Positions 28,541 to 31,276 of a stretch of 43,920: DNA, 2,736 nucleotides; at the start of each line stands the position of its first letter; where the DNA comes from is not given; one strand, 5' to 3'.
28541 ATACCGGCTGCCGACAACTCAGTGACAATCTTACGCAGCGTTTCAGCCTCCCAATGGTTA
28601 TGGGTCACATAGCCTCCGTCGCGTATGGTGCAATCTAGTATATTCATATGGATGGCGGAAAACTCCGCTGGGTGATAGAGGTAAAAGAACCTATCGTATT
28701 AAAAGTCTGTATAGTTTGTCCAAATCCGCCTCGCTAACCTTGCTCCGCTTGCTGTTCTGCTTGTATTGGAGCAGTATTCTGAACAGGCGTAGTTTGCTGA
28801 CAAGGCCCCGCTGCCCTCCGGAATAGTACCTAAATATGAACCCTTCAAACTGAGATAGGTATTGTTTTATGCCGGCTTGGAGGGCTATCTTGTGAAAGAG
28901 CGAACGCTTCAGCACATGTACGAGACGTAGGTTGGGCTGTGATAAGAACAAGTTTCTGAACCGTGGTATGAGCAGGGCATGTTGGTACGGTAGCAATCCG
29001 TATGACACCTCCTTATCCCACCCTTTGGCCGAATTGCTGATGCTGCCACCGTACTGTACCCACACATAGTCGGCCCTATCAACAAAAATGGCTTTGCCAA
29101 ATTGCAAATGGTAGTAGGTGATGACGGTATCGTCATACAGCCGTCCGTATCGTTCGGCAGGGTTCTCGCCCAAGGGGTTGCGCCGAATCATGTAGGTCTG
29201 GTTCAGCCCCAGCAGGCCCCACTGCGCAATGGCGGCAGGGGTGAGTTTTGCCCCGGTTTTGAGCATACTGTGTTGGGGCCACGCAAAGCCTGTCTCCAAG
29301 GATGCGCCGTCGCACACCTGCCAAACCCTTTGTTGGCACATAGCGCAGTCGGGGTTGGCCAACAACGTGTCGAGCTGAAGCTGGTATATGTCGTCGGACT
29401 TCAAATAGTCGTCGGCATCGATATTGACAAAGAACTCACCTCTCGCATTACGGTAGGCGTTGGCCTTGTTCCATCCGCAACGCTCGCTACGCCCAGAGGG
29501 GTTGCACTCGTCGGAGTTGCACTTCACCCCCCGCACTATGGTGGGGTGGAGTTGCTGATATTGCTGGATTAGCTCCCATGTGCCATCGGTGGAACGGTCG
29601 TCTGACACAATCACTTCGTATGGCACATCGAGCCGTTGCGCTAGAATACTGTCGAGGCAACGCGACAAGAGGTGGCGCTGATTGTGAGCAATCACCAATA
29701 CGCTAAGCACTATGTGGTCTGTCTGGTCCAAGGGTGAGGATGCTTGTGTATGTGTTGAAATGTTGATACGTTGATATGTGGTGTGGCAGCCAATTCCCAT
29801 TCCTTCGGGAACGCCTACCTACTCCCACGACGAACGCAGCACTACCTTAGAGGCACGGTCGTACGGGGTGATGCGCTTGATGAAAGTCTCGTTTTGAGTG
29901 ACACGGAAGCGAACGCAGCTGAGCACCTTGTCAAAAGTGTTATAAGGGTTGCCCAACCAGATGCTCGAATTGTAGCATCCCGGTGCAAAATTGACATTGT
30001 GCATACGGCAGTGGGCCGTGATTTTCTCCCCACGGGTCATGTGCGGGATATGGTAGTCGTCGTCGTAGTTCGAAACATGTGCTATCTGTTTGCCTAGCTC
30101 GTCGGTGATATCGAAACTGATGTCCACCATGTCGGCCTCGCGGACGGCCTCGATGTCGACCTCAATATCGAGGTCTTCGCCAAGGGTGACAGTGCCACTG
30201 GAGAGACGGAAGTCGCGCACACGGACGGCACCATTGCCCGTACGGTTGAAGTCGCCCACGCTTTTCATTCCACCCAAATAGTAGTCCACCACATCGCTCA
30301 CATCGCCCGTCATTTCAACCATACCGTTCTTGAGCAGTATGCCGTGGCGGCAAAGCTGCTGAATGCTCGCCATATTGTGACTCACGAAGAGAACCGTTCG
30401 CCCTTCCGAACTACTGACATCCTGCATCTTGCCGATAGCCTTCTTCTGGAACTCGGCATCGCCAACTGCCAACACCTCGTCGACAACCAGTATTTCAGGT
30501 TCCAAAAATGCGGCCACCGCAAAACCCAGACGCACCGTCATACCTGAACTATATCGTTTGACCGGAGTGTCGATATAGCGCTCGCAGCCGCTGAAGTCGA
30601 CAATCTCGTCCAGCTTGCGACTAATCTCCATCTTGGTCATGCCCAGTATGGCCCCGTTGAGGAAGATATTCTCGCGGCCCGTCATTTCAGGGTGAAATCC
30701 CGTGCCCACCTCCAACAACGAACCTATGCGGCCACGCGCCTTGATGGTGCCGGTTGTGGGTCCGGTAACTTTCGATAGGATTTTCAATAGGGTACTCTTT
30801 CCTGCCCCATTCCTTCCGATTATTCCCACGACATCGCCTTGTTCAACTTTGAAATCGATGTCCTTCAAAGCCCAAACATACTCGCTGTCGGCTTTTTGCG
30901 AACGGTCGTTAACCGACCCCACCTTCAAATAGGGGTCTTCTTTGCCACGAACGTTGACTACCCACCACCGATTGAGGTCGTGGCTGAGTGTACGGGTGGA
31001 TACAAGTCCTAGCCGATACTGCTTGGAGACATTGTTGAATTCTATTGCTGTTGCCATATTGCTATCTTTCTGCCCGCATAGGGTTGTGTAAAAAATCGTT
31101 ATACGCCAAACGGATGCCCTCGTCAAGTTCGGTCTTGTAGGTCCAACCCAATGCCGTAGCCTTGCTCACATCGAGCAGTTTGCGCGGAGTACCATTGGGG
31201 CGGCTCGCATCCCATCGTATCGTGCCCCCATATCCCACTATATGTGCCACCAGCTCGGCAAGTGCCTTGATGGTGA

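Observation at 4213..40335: Self-contained 36-kb, 33-gene glycan locus with both ABC (Wzm/Wzt) and Wza/Wzc export components but no Wzx or clear Wzy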

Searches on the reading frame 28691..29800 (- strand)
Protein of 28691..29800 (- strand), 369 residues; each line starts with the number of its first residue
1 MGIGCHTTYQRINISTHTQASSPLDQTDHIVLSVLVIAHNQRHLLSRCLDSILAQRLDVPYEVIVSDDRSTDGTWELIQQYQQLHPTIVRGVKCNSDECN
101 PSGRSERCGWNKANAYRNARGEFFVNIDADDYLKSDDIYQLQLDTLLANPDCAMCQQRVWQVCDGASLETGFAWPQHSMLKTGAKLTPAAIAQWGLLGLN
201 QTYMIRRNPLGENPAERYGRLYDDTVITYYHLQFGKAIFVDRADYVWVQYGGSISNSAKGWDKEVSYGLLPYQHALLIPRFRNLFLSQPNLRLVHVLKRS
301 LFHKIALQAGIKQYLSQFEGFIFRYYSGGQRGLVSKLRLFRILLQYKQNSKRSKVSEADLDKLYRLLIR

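Call 5: search_protein_families(library=pfam, proteins=[window:28691-29800:-], max_evalue=0.01)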
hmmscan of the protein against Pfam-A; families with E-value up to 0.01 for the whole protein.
window:28691-29800:- (369 aa): 4 families
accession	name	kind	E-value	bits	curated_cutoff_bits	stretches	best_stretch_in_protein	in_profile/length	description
PF00535.33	Glycos_transf_2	-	1.1e-18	68.2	23.3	1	33-161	1-119/168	Glycosyl transferase family 2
PF13641.12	Glyco_tranf_2_3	-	1.5e-07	32.1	27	1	32-160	3-124/230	Glycosyltransferase like family 2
PF13704.12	Glyco_tranf_2_4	-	5.8e-05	24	27.5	1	40-145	2-96/98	Glycosyl transferase family 2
PF03071.21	GNT-I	-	0.0017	17.7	25.4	1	16-126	80-189/434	GNT-I family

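Call 85: search_protein_families(library=ncbifam, proteins=[window:28691-29800:-], max_evalue=0.00001)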
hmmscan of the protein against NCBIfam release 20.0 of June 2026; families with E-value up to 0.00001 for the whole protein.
window:28691-29800:- (369 aa): 8 families
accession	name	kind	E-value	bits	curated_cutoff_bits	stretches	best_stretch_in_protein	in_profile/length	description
NF050050.1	ProtGlycPglI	equivalog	3.3e-12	46.4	500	1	31-141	3-104/306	GalNAc(5)-diNAcBac-PP-undecaprenol beta-1,3-glucosyltransferase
NF007482.0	PRK10073.1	equivalog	5.2e-10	38.8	423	1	30-157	6-122/334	glycosyltransferase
NF045692.1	OglycostaseCruG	equivalog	1.9e-07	30.4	600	1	32-131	43-138/386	2'-O-glycosyltransferase CruG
NF047683.1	TeichurnBiosyTuaG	equivalog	1.6e-06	27.9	400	1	30-144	6-109/252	teichuronic acid biosynthesis protein TuaG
TIGR03469.1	HpnB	hypoth_equivalog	1.9e-06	27.2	379.25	1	30-87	44-101/386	hopene-associated glycosyltransferase HpnB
NF053739.1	GlytfEpsEBac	equivalog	2.3e-06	26.8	450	1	33-131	4-93/265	glycosyltransferase EpsE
TIGR03937.1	PgaC_IcaA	equivalog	5.1e-06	25.7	422.3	1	9-152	24-156/407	poly-beta-1,6-N-acetyl-D-glucosamine synthase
NF041875.1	EPS_EpsD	equivalog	5.6e-06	26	370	1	32-91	1-59/325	exopolysaccharide biosynthesis glycosyltransferase EpsD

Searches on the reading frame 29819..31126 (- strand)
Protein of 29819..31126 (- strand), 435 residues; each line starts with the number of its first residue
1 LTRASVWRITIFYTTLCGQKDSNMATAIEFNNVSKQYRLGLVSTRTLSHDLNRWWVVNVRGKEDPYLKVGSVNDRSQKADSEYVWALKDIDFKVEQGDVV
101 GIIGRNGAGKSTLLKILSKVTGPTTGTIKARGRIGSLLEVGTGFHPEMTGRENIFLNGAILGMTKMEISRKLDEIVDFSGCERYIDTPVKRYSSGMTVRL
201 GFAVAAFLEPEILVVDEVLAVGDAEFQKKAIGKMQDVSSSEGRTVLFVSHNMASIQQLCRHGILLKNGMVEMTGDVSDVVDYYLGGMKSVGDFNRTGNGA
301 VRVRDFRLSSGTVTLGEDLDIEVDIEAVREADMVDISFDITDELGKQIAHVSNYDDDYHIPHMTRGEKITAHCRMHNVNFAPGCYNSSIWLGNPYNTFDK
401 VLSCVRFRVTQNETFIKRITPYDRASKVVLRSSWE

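Call 5: search_protein_families(library=pfam, proteins=[window:29819-31126:-], max_evalue=0.01)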
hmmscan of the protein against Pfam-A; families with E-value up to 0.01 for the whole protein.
window:29819-31126:- (435 aa): 5 families
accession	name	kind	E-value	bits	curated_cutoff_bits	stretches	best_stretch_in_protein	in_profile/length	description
PF00005.33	ABC_tran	-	3.7e-22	79.8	25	1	87-218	1-135/137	ABC transporter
PF14524.12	Wzt_C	-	2.8e-10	40.8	30.4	1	294-412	3-134/143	Wzt C-terminal domain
PF13304.12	AAA_21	-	0.00012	22.7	27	1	100-136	2-44/304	AAA domain, putative AbiEii toxin, Type IV TA system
PF13476.12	AAA_23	-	0.00047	21.3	27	1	88-123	13-45/201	AAA domain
PF13555.12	AAA_29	-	0.0019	18.4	27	1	92-116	17-41/61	P-loop containing region of AAA domain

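Call 9: search_protein_families(library=ncbifam, proteins=[window:29819-31126:-], max_evalue=0.01)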
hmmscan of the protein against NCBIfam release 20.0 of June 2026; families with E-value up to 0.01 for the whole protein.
window:29819-31126:- (435 aa): 185 families (the best 25 are shown)
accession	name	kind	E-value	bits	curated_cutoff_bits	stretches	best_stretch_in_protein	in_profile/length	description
NF010065.0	PRK13545.1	equivalog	1.5e-58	198.8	538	1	77-290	30-241/549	teichoic acids export protein ATP-binding subunit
NF050108.1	galactan_ABC_ATP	equivalog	4.7e-55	186.4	400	1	78-285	36-242/244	galactan export ABC transporter ATP-binding subunit Wzt/RfbE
NF010066.0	PRK13546.1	equivalog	5.9e-47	160.3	320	1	80-285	33-236/264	teichoic acids export ABC transporter ATP-binding subunit TagH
TIGR01188.1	drrA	subfamily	1.3e-29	103.5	312.45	1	85-289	7-214/302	daunorubicin resistance ABC transporter, ATP-binding protein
TIGR04521.1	ECF_ATPase_2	equivalog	7.8e-26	90.8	330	2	152-280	104-233/279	energy-coupling factor transporter ATPase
NF040933.2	ABC_arch_GlcV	equivalog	2.2e-24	86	450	1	80-330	15-274/357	glucose ABC transporter ATP-binding protein GlcV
NF010060.0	PRK13537.1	equivalog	9.7e-24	83.8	521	1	87-282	31-236/314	nodulation factor ABC transporter ATP-binding protein NodI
NF047568.1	PSM_export_PmtC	equivalog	1.1e-23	84.2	375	1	86-270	15-198/290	phenol-soluble modulin export ABC transporter ATP-binding protein PmtC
TIGR03740.1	galliderm_ABC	subfamily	3.5e-23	82.4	309.75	1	86-276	15-208/223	lantibiotic protection ABC transporter ATP-binding subunit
NF010059.0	PRK13536.1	equivalog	3.5e-23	81.9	549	1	87-285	59-267/342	nodulation factor ABC transporter ATP-binding protein NodI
TIGR04520.1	ECF_ATPase_1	equivalog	8.9e-23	81.1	315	2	162-280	107-224/269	energy-coupling factor transporter ATPase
TIGR01186.1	proV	subfamily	1.2e-21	77.2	326.6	1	86-276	8-214/363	betaine/proline/choline family ABC transporter ATP-binding protein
TIGR01288.1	nodI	equivalog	1.4e-21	76.8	424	1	87-285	20-228/303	nodulation factor ABC transporter ATP-binding protein NodI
TIGR02673.1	FtsE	equivalog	7.3e-21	74.8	264.85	2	83-133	14-64/214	cell division ATP-binding protein FtsE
TIGR00968.1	3a0106s01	subfamily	1.6e-20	73.6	342.75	1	85-281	14-220/237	sulfate ABC transporter ATP-binding protein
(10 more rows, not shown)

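Call 11: find_encoding_contigs(protein=window:29819-31126:-, flank=10000, max_places=6)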
Protein window:29819-31126:- (435 aa): no gene with exactly this product is on record in the collection.

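Call 13: find_encoding_contigs(protein=window:29819-31057:-, flank=10000, max_places=6)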
Protein window:29819-31057:- (412 aa): no gene with exactly this product is on record in the collection.

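Call 29: find_homologous_proteins(query=window:29819-31057:-, max_evalue=1e-50)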
Query window:29819-31057:- (412 aa): 8000 proteins with E <= 1e-50 among 8000 candidates; the best 120 are listed.
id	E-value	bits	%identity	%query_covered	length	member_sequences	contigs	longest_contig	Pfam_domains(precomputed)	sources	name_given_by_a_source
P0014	2.2e-254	862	92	100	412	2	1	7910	PF14524.13,PF00005.34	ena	-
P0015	4.4e-253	857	91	100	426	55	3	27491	PF14524.13,PF00005.34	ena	-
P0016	7.2e-253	857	90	100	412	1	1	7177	PF14524.13,PF00005.34,PF13304.13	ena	-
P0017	2.0e-251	852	89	100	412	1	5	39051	PF14524.13,PF00005.34,PF13304.13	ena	-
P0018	7.1e-244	827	87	100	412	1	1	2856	PF14524.13,PF00005.34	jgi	-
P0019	7.0e-241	817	86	100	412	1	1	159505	PF14524.13,PF00005.34,PF13304.13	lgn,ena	-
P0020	9.2e-241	817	86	100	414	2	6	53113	PF14524.13,PF00005.34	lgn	-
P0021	1.9e-240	816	87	100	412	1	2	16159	PF14524.13,PF00005.34,PF13304.13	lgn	-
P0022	2.3e-240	815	85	100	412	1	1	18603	PF14524.13,PF00005.34,PF13304.13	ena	-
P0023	2.8e-240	815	86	100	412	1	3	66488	PF14524.13,PF00005.34,PF13304.13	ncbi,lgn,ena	-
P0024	4.0e-240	815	85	100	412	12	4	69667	PF14524.13,PF00005.34,PF13304.13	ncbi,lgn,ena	-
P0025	6.4e-240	814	87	100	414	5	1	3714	PF14524.13,PF00005.34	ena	-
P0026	1.6e-239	813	85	100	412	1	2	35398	PF14524.13,PF00005.34,PF13304.13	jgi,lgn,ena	-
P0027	2.0e-239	812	85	100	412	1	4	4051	PF14524.13,PF00005.34,PF13304.13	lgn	-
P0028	5.0e-239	811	85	100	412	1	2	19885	PF14524.13,PF00005.34,PF13304.13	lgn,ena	-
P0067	4.8e-195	666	71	100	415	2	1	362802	PF14524.13,PF00005.34,PF13304.13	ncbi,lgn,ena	-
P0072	9.2e-194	662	69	100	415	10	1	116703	PF14524.13,PF00005.34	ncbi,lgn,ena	-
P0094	4.1e-190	650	69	99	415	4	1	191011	PF14524.13,PF00005.34,PF13304.13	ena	-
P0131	1.8e-175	602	65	100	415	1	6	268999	PF14524.13,PF00005.34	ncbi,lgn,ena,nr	ncbi:MAG: ABC transporter ATP-binding protein [Bacteroidaceae bacterium]|nr:ABC transporter ATP-bind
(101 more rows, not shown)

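Call 71: find_encoding_contigs(protein=P0131, flank=10000, max_places=1)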
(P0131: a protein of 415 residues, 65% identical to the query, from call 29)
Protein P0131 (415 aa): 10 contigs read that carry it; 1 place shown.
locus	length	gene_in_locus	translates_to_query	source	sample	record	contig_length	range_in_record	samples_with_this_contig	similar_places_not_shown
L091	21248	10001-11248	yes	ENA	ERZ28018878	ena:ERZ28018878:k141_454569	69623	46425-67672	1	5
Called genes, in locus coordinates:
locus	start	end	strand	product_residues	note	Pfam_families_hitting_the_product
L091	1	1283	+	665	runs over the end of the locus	PF00150:Cellulase (weak), PF01301:Glyco_hydro_35, PF02449:Glyco_hydro_42 (weak), PF13364:BetaGal_ABD2 (faint), PF21317:BetaGal_ABD_1, PF21467:BetaGal_gal-bd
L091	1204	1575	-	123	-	-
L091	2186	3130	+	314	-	PF03721:UDPG_MGDP_dh_N, PF03446:NAD_binding_2, PF00984:UDPG_MGDP_dh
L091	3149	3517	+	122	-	PF03720:UDPG_MGDP_dh_C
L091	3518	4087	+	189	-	PF25084:LbH_EIF2B, PF00132:Hexapep, PF14602:Hexapep_2 (faint), PF25087:GMPPB_C, PF00132:Hexapep (weak)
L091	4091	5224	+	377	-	PF00155:Aminotran_1_2, PF01041:DegT_DnrJ_EryC1, PF01212:Beta_elim_lyase (weak)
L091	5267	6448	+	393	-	PF02397:Bac_transf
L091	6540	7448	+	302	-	PF01061:ABC2_membrane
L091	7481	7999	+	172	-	PF13302:Acetyltransf_3, PF00583:Acetyltransf_1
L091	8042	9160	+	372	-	PF01041:DegT_DnrJ_EryC1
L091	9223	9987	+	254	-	PF08889:WbqC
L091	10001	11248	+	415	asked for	PF00005:ABC_tran, PF14524:Wzt_C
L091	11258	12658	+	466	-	-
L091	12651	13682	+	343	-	PF00535:Glycos_transf_2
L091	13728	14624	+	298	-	PF00535:Glycos_transf_2, PF13641:Glyco_tranf_2_3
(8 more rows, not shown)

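Call 72: find_encoding_contigs(protein=P0067, flank=10000, max_places=1)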
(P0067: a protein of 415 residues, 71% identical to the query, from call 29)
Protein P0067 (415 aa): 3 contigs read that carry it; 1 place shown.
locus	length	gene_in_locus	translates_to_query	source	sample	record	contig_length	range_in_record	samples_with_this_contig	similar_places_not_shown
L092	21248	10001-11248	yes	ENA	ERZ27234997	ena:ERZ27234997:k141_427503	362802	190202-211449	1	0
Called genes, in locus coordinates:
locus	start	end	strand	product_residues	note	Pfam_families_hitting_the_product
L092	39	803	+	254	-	PF02563:Poly_export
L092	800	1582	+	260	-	PF02563:Poly_export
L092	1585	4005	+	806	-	PF01656:CbiA (weak), PF10609:ParA (weak), PF13614:AAA_31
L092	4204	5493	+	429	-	PF03721:UDPG_MGDP_dh_N, PF00984:UDPG_MGDP_dh, PF03720:UDPG_MGDP_dh_C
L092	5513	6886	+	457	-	PF03721:UDPG_MGDP_dh_N, PF00984:UDPG_MGDP_dh, PF03720:UDPG_MGDP_dh_C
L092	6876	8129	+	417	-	PF01370:Epimerase, PF04321:RmlD_sub_bind, PF16363:GDP_Man_Dehyd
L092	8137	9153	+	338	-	PF01370:Epimerase, PF04321:RmlD_sub_bind (weak), PF16363:GDP_Man_Dehyd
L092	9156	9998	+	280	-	PF01061:ABC2_membrane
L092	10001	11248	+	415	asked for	PF13304:AAA_21 (faint), PF00005:ABC_tran, PF14524:Wzt_C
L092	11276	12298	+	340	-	PF00535:Glycos_transf_2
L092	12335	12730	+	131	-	-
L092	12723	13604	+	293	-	PF01040:UbiA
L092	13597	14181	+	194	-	PF12710:HAD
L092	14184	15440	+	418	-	PF13231:PMT_2 (weak)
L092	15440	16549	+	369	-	PF01041:DegT_DnrJ_EryC1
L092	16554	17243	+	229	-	PF08889:WbqC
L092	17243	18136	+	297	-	PF00535:Glycos_transf_2, PF13641:Glyco_tranf_2_3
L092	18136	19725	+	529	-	PF13537:GATase_7, PF00733:Asn_synthase, PF06508:QueC (weak)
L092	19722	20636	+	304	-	-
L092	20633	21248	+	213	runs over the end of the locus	PF25084:LbH_EIF2B (faint), PF00132:Hexapep, PF14602:Hexapep_2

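Call 81: find_encoding_contigs(protein=P0072, flank=10000, max_places=1)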
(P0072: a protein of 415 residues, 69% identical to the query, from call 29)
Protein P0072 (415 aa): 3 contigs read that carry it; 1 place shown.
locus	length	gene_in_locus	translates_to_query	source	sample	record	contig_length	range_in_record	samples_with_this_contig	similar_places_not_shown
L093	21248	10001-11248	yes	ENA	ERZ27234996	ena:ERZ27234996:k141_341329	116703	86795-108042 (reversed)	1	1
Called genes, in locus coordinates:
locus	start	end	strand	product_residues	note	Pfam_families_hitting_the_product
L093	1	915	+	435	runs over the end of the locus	PF03721:UDPG_MGDP_dh_N, PF00984:UDPG_MGDP_dh, PF03720:UDPG_MGDP_dh_C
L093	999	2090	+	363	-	PF01370:Epimerase, PF04321:RmlD_sub_bind, PF16363:GDP_Man_Dehyd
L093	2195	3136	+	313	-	PF01370:Epimerase, PF04321:RmlD_sub_bind (weak), PF16363:GDP_Man_Dehyd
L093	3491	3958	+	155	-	PF18962:Por_Secre_tail (weak)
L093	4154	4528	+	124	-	PF01880:Desulfoferrodox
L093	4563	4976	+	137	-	-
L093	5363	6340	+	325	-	-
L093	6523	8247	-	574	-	PF27449:LtaS_N (weak), PF00884:Sulfatase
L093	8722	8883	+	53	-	-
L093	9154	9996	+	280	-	PF01061:ABC2_membrane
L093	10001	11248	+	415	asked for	PF00005:ABC_tran, PF14524:Wzt_C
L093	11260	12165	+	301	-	PF04991:LicD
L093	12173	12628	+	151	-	PF01467:CTP_transf_like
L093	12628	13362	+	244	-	PF00106:adh_short, PF13561:adh_short_C2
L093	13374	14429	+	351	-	PF00535:Glycos_transf_2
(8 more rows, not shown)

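Call 82: find_encoding_contigs(protein=P0094, flank=10000, max_places=1)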
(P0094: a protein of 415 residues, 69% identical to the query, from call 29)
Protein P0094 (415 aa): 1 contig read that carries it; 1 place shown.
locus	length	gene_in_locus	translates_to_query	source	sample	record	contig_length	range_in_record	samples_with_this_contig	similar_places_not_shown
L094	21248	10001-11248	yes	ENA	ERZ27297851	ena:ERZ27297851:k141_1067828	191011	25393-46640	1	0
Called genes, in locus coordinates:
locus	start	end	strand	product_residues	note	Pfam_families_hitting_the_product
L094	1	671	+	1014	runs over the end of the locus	PF00580:UvrD-helicase, PF13245:AAA_19 (weak), PF13361:UvrD_C (weak), PF13538:UvrD_C_2 (faint)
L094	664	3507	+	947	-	PF12705:PDDEXK_1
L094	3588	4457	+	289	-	PF27840:ScmC (weak)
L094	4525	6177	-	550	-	PF00919:UPF0004, PF04055:Radical_SAM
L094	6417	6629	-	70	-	-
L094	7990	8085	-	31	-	-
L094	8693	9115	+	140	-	PF13366:PDDEXK_3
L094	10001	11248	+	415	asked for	PF00005:ABC_tran, PF13304:AAA_21 (faint), PF14524:Wzt_C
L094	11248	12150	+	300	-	PF04991:LicD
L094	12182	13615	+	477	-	PF00733:Asn_synthase, PF01467:CTP_transf_like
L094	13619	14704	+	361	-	PF00535:Glycos_transf_2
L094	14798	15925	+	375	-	PF01041:DegT_DnrJ_EryC1, PF01212:Beta_elim_lyase (weak)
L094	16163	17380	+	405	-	PF02655:ATP-grasp_3 (weak), PF02786:CPSase_L_D2 (weak), PF07478:Dala_Dala_lig_C (weak), PF13535:ATP-grasp_4, PF18603:LAL_C2 (faint)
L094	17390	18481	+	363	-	PF03235:GmrSD_N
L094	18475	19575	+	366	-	PF02463:SMC_N (faint), PF13175:AAA_15, PF13476:AAA_23 (weak), PF13304:AAA_21, PF13175:AAA_15, PF12476:DUF3696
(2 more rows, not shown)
